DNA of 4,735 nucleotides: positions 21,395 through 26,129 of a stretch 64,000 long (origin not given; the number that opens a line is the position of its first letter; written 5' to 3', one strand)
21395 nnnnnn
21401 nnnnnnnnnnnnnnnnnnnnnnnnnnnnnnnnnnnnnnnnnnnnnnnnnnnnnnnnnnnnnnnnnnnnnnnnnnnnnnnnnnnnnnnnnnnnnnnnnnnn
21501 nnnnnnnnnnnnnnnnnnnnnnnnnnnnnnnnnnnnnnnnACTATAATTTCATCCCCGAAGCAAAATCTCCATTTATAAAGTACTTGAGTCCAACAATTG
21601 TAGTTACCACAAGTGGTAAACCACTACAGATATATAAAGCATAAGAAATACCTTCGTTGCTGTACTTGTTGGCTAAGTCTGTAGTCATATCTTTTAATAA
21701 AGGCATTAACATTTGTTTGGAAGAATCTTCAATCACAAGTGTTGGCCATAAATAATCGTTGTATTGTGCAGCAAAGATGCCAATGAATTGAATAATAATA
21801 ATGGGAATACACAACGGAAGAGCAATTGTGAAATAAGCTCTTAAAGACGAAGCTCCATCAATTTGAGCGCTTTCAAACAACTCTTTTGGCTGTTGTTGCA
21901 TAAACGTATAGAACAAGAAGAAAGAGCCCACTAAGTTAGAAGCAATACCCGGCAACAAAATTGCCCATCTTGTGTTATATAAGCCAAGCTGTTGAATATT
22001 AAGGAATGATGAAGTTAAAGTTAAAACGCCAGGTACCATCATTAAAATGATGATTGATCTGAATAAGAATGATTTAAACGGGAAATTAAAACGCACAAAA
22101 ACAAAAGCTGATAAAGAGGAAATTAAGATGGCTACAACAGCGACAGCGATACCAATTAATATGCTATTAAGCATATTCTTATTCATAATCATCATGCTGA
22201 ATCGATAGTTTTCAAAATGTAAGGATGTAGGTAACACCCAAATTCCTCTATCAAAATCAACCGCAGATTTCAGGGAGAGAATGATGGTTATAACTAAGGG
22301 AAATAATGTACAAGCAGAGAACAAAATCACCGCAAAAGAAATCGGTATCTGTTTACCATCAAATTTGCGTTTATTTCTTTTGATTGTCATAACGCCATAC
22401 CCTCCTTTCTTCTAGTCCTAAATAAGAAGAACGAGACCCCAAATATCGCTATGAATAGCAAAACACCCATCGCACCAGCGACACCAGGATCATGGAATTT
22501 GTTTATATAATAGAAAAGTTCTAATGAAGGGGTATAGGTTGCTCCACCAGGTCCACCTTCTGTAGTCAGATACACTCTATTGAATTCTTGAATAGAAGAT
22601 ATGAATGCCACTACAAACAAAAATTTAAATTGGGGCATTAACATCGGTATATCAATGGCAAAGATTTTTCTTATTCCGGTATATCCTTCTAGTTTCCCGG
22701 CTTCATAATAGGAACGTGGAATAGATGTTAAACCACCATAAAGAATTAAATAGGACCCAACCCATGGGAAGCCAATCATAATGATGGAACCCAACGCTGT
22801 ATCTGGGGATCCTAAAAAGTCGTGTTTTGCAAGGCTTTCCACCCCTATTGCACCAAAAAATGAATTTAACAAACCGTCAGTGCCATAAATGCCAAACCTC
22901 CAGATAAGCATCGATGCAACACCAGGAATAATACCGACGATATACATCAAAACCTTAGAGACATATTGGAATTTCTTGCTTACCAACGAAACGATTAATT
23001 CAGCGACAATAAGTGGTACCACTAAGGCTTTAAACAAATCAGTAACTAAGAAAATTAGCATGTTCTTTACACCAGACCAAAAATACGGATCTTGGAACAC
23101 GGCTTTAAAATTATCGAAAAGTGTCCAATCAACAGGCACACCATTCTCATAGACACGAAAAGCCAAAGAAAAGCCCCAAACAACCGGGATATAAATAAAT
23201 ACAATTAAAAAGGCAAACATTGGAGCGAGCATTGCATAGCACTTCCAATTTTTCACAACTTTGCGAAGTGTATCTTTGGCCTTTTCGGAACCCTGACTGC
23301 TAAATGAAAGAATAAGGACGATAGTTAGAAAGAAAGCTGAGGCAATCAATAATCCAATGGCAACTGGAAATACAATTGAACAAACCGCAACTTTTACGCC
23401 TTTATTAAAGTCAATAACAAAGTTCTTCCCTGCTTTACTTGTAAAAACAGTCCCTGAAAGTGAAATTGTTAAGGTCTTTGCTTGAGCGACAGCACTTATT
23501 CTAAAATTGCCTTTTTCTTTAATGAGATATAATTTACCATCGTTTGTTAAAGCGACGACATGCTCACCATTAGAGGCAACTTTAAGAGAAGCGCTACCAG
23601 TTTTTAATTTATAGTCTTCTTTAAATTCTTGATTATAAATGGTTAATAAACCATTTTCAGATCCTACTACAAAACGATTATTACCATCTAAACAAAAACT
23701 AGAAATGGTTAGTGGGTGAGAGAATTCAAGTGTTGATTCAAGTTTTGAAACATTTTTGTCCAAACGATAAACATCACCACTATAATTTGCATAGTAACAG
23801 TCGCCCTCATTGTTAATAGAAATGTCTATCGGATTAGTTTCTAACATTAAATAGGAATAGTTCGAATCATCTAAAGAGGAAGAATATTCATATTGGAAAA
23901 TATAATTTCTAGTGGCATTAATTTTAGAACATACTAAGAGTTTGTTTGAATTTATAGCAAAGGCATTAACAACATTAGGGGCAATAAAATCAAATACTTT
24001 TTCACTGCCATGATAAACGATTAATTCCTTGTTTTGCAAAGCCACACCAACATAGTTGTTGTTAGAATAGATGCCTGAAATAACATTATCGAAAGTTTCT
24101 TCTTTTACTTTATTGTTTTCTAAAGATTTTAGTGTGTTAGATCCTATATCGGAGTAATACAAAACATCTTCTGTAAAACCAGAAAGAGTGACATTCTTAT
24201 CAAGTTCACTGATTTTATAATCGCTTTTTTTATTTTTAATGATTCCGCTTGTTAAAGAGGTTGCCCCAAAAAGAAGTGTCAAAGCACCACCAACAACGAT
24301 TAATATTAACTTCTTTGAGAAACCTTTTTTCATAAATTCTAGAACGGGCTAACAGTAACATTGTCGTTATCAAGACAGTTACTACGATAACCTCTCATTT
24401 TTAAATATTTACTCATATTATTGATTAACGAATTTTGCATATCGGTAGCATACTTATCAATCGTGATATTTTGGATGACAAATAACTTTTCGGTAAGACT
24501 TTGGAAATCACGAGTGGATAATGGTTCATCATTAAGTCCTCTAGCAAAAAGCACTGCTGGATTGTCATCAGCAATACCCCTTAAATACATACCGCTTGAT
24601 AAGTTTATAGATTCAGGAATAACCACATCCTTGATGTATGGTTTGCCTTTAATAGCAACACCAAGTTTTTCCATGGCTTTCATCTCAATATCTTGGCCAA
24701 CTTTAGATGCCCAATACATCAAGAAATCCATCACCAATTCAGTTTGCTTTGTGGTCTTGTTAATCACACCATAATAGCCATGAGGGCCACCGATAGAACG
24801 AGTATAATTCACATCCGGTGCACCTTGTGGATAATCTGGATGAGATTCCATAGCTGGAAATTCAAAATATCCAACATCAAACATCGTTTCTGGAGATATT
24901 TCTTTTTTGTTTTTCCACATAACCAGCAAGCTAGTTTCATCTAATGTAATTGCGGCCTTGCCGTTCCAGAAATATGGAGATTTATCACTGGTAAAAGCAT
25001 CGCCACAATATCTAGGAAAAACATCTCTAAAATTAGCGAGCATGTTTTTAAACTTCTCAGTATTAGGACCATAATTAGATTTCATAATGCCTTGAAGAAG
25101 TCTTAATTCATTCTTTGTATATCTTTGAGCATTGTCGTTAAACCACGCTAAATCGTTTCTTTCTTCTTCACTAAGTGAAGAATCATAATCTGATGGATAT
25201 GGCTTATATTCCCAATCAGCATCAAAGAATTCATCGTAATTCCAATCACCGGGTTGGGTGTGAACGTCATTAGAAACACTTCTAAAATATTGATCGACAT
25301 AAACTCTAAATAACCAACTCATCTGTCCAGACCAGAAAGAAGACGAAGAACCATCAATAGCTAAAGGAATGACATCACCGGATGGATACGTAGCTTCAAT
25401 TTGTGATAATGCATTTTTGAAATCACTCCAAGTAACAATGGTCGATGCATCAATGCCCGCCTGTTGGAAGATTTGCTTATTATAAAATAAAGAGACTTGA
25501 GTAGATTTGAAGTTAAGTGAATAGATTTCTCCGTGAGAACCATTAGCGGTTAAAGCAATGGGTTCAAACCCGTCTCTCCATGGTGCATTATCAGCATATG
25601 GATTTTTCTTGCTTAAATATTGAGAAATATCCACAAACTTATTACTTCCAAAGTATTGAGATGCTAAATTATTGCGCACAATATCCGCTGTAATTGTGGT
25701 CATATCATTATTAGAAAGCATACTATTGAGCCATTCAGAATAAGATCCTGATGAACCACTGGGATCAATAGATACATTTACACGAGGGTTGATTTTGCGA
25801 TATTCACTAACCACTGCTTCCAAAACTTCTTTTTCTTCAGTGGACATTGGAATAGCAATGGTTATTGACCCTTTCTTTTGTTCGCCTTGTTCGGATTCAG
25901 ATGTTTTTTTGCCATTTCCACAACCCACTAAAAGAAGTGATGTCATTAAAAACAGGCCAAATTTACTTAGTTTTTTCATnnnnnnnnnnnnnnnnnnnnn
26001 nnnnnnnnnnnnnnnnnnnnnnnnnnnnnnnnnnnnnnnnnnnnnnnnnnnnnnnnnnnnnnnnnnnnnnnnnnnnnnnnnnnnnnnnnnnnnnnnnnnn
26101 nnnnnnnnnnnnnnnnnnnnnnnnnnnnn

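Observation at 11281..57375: Two paralogous AraC-linked operons form a PUL-like rhamnoside/plant-glycan capture and degradation system in an LPXTG-free, lipoprotein-rich low-GC bacterium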

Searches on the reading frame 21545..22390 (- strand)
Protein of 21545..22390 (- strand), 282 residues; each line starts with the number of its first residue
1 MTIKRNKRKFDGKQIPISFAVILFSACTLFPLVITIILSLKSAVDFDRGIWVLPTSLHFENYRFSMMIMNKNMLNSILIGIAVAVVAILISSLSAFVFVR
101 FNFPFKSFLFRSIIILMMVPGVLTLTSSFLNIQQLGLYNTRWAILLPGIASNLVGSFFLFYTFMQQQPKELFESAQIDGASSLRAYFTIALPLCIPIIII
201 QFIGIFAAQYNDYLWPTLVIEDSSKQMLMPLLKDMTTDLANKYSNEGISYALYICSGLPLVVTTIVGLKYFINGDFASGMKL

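Call 3: search_protein_families(library=pfam, proteins=[window:21545-22390:-], max_evalue=0.01)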
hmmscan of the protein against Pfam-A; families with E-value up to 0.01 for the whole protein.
window:21545-22390:- (282 aa): 1 family
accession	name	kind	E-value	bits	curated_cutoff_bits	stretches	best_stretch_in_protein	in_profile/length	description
PF00528.27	BPD_transp_1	-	1.1e-12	48.5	26.4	1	87-263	1-171/184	Binding-protein-dependent transport system inner membrane component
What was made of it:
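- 21542..22390 (-): ABC permease (CUT1-type) of operon 1. BPD_transp_1 1.1e-12 (call 3).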

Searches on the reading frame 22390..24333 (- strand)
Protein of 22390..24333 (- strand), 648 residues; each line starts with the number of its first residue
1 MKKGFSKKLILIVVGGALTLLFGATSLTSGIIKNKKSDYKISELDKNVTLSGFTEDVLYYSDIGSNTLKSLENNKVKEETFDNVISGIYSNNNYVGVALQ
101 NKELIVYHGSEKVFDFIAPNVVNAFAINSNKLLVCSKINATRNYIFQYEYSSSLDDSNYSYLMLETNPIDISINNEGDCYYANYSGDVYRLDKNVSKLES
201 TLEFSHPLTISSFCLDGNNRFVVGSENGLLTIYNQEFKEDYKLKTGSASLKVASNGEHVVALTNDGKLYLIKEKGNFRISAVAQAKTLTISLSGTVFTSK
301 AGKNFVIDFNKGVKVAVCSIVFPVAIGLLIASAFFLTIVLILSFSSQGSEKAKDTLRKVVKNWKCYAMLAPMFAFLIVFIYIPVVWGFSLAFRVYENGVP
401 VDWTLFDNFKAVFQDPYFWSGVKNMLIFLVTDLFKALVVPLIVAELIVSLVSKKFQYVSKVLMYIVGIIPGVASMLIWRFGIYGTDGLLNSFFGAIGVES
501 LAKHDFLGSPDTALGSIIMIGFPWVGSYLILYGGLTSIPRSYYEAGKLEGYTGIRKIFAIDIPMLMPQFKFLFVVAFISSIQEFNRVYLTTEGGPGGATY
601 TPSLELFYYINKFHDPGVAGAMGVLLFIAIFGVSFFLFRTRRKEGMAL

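Call 3: search_protein_families(library=pfam, proteins=[window:22390-24333:-], max_evalue=0.01)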
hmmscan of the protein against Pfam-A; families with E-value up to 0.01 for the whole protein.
window:22390-24333:- (648 aa): 3 families
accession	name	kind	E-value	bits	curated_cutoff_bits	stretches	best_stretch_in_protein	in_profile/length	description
PF00528.27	BPD_transp_1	-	2.1e-07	31.3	26.4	1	440-636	5-176/184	Binding-protein-dependent transport system inner membrane component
PF13570.13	Beta-prop_ACSF4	-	0.0024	17.8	133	1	177-299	186-307/329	Beta-alanine-activating enzyme, beta-propeller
PF23411.1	Beta-prop_Vps41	-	0.0043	16.8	33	1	210-274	19-85/332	Vps42 beta-propeller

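Call 8: search_protein_families(library=ncbifam, proteins=[window:22390-24333:-], max_evalue=0.01)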
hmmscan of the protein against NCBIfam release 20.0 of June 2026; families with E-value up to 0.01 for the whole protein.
window:22390-24333:- (648 aa): 6 families
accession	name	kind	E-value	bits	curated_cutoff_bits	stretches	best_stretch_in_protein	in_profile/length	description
NF007852.0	PRK10561.1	equivalog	4.3e-14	53.1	335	1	361-638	10-285/295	sn-glycerol-3-phosphate ABC transporter permease UgpA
NF008232.0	PRK10999.1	equivalog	4.7e-10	38.8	392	1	406-631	267-505/520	maltose ABC transporter permease MalF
NF040931.1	ABC_arch_GlcT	equivalog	1.6e-06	27.9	360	1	369-629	2-260/278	glucose ABC transporter permease GlcT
TIGR01581.1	Mo_ABC_porter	hypoth_equivalog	8.5e-06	25.4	210.3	1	530-630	121-219/225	ABC transporter permease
NF053768.1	CIS12_fam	equivalog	0.00013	20.8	860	1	164-279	42-161/715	CIS12 family contractile injection system protein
TIGR03300.1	assembly_YfgL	equivalog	0.00057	18.7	285.2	1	175-312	64-200/377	outer membrane protein assembly factor BamB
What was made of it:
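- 22387..24333 (-): ABC permease with an N-terminal extracytoplasmic beta-propeller-like domain of about 300 aa (a fusion). BPD_transp_1 plus weak beta-propeller hits (calls 3, 8).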

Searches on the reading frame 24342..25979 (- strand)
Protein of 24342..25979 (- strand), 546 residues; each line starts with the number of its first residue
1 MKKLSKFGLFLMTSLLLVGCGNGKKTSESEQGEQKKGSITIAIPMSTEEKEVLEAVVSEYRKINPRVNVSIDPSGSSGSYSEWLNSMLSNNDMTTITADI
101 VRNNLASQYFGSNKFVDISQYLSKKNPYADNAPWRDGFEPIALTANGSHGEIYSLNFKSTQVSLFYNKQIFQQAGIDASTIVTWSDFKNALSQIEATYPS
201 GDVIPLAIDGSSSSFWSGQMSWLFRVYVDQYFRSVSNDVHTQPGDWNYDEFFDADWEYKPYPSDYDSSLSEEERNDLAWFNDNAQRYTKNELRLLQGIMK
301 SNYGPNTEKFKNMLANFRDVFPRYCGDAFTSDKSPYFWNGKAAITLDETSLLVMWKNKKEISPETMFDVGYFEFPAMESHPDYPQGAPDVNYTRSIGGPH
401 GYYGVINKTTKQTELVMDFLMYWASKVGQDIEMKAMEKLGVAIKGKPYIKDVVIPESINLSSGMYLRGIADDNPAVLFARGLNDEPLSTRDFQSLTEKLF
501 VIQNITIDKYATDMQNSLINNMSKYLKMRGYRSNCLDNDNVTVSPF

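Call 3: search_protein_families(library=pfam, proteins=[window:24342-25979:-], max_evalue=0.01)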
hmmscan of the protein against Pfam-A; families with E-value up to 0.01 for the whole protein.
window:24342-25979:- (546 aa): 1 family
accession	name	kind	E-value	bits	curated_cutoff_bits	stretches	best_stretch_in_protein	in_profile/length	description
PF01547.30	SBP_bac_1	-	2.3e-16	61.1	26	1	49-429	4-306/307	Bacterial extracellular solute-binding protein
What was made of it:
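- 24339..25979 (-): Solute-binding lipoprotein of operon 1. SBP_bac_1 2.3e-16 (call 3).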

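Call 72: search_solved_structures(query=window:24342-25979:-, max_evalue=0.001)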
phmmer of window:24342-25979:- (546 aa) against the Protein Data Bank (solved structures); distinct sequences matched with E-value up to 0.001: 5.
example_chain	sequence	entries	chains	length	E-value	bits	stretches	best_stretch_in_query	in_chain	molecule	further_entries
6q5g_A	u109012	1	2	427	5.8e-08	35.1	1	132-225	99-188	Sugar ABC transporter substrate-binding protein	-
6h0h_A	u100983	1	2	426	6.5e-08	34.9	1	132-225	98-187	Probable solute binding protein of ABC transporter system for sugars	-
8xba_A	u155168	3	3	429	3.5e-07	32.5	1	147-223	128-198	XylA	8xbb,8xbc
4r9f_A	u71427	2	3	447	0.00042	22.4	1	10-180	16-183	MBP1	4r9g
4rk2_A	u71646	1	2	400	0.00044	22.3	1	57-192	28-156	Putative sugar ABC transporter, substrate-binding protein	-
